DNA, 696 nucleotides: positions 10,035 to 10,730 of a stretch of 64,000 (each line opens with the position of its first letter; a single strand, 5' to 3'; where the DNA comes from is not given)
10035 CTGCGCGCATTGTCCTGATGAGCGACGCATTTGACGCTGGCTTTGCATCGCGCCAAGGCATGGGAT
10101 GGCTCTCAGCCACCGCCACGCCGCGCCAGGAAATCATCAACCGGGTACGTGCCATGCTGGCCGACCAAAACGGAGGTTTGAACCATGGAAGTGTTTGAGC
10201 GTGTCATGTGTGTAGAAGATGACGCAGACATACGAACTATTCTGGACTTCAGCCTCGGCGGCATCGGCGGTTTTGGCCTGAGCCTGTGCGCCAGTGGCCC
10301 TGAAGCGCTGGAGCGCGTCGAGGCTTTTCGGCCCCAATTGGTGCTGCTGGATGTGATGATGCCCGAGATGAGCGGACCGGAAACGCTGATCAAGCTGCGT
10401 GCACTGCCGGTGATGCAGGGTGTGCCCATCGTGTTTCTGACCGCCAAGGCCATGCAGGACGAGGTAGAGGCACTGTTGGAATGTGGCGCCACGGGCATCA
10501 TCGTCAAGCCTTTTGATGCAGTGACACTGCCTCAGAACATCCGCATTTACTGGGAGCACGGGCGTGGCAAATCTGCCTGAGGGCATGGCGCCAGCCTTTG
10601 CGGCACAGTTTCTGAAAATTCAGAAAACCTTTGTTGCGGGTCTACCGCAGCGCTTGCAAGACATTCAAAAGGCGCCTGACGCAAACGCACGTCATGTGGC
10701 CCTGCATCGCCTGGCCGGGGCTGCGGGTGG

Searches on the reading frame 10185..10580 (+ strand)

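Call 20: search_protein_families(library=pfam, proteins=[window:10185-10580:+], max_evalue=0.001)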
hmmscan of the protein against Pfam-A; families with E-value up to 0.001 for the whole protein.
window:10185-10580:+ (131 aa): 1 family
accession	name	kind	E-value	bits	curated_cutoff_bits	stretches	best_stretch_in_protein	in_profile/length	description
PF00072.30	Response_reg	-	1.2e-23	83.9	30.2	1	7-119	1-110/111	Response regulator receiver domain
